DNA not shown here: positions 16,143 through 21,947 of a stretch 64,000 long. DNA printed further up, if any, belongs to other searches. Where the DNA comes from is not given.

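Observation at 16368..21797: ~1800-aa single polypeptide fusing a Gpi18/ALG-like GT-C to a PMT-like GT-C that carries a ~410-aa beta-propeller-like insertion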

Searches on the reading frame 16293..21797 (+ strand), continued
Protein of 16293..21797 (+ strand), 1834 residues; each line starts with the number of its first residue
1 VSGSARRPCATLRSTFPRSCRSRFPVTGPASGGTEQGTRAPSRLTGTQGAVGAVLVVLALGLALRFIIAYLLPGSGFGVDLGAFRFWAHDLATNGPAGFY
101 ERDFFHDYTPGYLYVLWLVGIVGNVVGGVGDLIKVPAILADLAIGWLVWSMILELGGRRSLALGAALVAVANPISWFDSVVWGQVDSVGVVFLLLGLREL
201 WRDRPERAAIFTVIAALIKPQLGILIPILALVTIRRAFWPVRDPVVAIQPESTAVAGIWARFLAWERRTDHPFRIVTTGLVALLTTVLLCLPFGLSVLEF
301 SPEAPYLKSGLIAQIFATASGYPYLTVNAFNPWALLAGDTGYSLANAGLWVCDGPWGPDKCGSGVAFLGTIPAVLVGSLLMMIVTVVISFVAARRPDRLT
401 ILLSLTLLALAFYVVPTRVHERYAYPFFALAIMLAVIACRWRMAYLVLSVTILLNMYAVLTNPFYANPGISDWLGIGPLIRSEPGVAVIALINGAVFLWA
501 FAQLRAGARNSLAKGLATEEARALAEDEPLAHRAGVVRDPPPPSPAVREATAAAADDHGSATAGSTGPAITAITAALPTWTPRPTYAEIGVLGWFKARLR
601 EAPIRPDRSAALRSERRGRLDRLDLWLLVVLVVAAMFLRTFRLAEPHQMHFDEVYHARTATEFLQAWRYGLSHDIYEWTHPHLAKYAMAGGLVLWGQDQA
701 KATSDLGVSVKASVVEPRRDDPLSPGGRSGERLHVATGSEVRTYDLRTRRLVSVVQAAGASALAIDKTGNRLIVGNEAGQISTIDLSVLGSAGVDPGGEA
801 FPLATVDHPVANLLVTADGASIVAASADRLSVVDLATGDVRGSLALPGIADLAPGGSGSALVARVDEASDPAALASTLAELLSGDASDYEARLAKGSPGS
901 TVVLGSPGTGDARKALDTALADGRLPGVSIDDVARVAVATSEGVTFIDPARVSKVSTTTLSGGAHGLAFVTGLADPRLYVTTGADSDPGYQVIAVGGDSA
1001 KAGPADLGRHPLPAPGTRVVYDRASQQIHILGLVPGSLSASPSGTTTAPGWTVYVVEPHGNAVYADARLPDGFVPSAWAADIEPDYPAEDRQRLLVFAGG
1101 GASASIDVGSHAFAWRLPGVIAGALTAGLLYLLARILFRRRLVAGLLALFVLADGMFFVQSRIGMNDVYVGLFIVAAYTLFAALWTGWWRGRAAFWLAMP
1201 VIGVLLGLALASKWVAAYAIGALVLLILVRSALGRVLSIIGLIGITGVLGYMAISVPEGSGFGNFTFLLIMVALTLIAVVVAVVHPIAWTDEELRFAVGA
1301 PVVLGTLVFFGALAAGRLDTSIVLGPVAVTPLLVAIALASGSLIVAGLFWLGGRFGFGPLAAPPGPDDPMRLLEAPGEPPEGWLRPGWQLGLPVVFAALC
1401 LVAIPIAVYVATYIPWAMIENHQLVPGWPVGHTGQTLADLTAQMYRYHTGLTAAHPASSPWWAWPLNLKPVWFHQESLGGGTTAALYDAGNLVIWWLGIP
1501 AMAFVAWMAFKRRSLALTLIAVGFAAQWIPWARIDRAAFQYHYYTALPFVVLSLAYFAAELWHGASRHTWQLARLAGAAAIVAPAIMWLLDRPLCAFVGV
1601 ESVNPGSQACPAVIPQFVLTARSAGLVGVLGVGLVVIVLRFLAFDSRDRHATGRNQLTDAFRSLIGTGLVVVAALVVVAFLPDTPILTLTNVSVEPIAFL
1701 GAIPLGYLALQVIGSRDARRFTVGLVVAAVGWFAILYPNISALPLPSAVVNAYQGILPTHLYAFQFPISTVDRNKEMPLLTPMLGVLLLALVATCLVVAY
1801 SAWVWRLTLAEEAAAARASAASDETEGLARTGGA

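Call 25: find_related_loci(query=A1, collection=genome_contigs, flank=10000)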
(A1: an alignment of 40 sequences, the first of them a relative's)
Query A1 (1809 aa) in genome_contigs; peptide patterns used: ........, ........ (x = any residue, [..] = any of these).
599 stretches matched a pattern (row limit reached: there are more); 591 encode a relative of the query (tblastn E <= 1e-3); the best 80 are kept; 80 distinct loci.
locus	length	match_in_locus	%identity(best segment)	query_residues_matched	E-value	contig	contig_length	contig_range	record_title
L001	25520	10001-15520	69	1-1809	0e+0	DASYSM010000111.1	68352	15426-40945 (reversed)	MAG TPA_asm: Candidatus Limnocylindrales bacterium isolate SMAG_U4538 k141_684542, whole genome shotgun sequence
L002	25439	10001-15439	67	1-1805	0e+0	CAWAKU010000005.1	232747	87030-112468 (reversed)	MAG: uncultured Chloroflexia bacterium isolate MFD02134.bin.1.198 genome assembly, contig: contig_24981, whole genome sh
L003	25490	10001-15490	64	1-1808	0e+0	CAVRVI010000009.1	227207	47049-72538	MAG: uncultured Chloroflexia bacterium isolate MFD02242.bin.2.102 genome assembly, contig: contig_45129, whole genome sh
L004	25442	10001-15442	64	1-1809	0e+0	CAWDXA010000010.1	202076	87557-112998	MAG: uncultured Chloroflexia bacterium isolate MFD05942.bin.2.254 genome assembly, contig: contig_72820, whole genome sh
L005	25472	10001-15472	64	1-1808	0e+0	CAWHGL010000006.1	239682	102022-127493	MAG: uncultured Chloroflexia bacterium isolate MFD00392.bin.2.284 genome assembly, contig: contig_66022, whole genome sh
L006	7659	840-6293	62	1-1808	0e+0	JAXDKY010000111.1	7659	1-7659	MAG: Chloroflexota bacterium isolate BP_605 scaffold_1554710, whole genome shotgun sequence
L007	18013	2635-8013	63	1-1809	0e+0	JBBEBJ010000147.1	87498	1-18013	MAG: Chloroflexota bacterium isolate LejiaF_70_124 Lejia_F_418_length_87498_cov_80, whole genome shotgun sequence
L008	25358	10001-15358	66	1-1808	0e+0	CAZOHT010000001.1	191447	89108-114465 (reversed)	MAG TPA_asm: uncultured Anaerolineaceae bacterium isolate SRP173033_co1_331 genome assembly, contig: NODE_63_length_1914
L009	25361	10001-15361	64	1-1809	0e+0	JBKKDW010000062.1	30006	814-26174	MAG: Candidatus Limnocylindrales bacterium isolate swi_bin.91 k127_11838534, whole genome shotgun sequence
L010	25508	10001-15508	63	1-1808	0e+0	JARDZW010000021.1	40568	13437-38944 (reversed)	MAG: Chloroflexota bacterium isolate C_No_T0_bin.2 scaffold_315, whole genome shotgun sequence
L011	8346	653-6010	58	1-1808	0e+0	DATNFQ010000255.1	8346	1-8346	MAG TPA_asm: Patescibacteria group bacterium isolate SMAG_U11299 k141_887449, whole genome shotgun sequence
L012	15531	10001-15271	60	1-1809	0e+0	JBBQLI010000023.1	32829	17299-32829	MAG: Candidatus Limnocylindrales bacterium isolate Co_metawrap_508 Cmw_508_k141_565274_length_32829_cov_18.0000, whole g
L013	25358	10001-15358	67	1-1809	0e+0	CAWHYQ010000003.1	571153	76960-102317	MAG: uncultured Chloroflexia bacterium isolate MFD02242.bin.2.222 genome assembly, contig: contig_3433, whole genome sho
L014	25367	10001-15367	55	1-1802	0e+0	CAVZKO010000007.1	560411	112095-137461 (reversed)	MAG: uncultured Chloroflexia bacterium isolate MFD09267.bin.2.309 genome assembly, contig: contig_36147, whole genome sh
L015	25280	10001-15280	61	1-1809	0e+0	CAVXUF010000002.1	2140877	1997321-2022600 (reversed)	MAG: uncultured Chloroflexia bacterium isolate MFD04651.bin.2.42 genome assembly, contig: contig_3384, whole genome shot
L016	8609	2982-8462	54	1-1809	0e+0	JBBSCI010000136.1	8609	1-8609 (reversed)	MAG: Candidatus Limnocylindrales bacterium isolate metawrap_la6_14 metawrap_la6_14_K_18710_L_8609_cov_10.0000, whole gen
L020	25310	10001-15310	64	1-1809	0e+0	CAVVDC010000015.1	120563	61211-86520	MAG: uncultured Chloroflexia bacterium isolate MFD02242.bin.2.318 genome assembly, contig: contig_55470, whole genome sh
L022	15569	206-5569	64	1-1809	0e+0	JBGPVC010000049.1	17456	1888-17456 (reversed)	MAG: Candidatus Limnocylindria bacterium isolate OBJ1_062018_110_27 k141_37702_length_17456_cov_17.9707, whole genome sh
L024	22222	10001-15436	69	1-1809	0e+0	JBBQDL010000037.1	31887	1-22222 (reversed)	MAG: Candidatus Limnocylindrales bacterium isolate Co_metawrap_1175 Cmw_1175_k141_11047042_length_31887_cov_11.9972, who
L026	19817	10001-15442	66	1-1809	0e+0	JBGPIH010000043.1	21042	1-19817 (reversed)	MAG: Candidatus Limnocylindria bacterium isolate OBJ_0618_7090110_339 k141_1259538_length_21042_cov_37.0422, whole genom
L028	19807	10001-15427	68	1-1809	0e+0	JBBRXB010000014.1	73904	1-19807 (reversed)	MAG: Candidatus Limnocylindrales bacterium isolate La4_metabat2.136 La4_metabat2.136_K_782223_L_73904_cov_23.6489, whole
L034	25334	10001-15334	64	1-1809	0e+0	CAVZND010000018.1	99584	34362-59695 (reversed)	MAG: uncultured Chloroflexia bacterium isolate MFD02242.bin.2.217 genome assembly, contig: contig_55472, whole genome sh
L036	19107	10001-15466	50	9-1789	0e+0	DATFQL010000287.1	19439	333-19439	MAG TPA_asm: Candidatus Limnocylindrales bacterium isolate SMAG_U9328 k141_1931255, whole genome shotgun sequence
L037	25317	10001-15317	66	1-1809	0e+0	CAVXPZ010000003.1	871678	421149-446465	MAG: uncultured Chloroflexia bacterium isolate MFD02134.bin.2.2 genome assembly, contig: contig_5323, whole genome shotg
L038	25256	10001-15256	52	29-1800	0e+0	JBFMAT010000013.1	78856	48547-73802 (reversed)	MAG: Chloroflexota bacterium isolate MAG145 MAG145_13, whole genome shotgun sequence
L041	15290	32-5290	53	9-1789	0e+0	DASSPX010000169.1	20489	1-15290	MAG TPA_asm: Candidatus Limnocylindrales bacterium isolate SMAG_U1290 k141_1301375, whole genome shotgun sequence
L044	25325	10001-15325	60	1-1809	0e+0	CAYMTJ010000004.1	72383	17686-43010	MAG TPA_asm: uncultured Anaerolineaceae bacterium isolate SRP150892_co2_486 genome assembly, contig: NODE_328_length_723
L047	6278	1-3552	68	644-1809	0e+0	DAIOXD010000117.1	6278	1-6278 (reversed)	MAG TPA_asm: Candidatus Limnocylindrales bacterium isolate CTOTU41422 NODE_8806_length_6278_cov_7.300980, whole genome s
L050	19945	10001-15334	63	1-1809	0e+0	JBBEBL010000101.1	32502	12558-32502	MAG: Chloroflexota bacterium isolate LejiaF_70_36 Lejia_F_2025_length_32502_cov_22, whole genome shotgun sequence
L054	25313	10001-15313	49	39-1800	0e+0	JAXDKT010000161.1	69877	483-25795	MAG: Chloroflexota bacterium isolate BP_600 scaffold_2672732, whole genome shotgun sequence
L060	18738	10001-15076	50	1-1789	0e+0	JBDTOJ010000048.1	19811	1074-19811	MAG: Chloroflexota bacterium isolate cluster3_bin.171 NODE_9649_length_19811_cov_11.354677, whole genome shotgun sequenc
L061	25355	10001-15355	71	1-1789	0e+0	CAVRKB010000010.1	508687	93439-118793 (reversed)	MAG: uncultured Chloroflexia bacterium isolate MFD05567.bin.2.88 genome assembly, contig: contig_5590, whole genome shot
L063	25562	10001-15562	69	1-1809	0e+0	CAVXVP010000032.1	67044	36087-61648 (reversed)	MAG: uncultured Chloroflexia bacterium isolate MFD06298.bin.2.198 genome assembly, contig: contig_80217, whole genome sh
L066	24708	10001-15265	51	1-1789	0e+0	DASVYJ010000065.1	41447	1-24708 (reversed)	MAG TPA_asm: Candidatus Limnocylindrales bacterium isolate SMAG_U2599 k141_201607, whole genome shotgun sequence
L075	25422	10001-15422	61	1-1809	0e+0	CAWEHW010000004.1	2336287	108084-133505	MAG: uncultured Chloroflexia bacterium isolate MFD04212.bin.1.72 genome assembly, contig: contig_699, whole genome shotg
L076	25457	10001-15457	67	1-1809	0e+0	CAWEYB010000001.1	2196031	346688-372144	MAG: uncultured Chloroflexia bacterium isolate MFD05513.bin.2.174 genome assembly, contig: contig_16543, whole genome sh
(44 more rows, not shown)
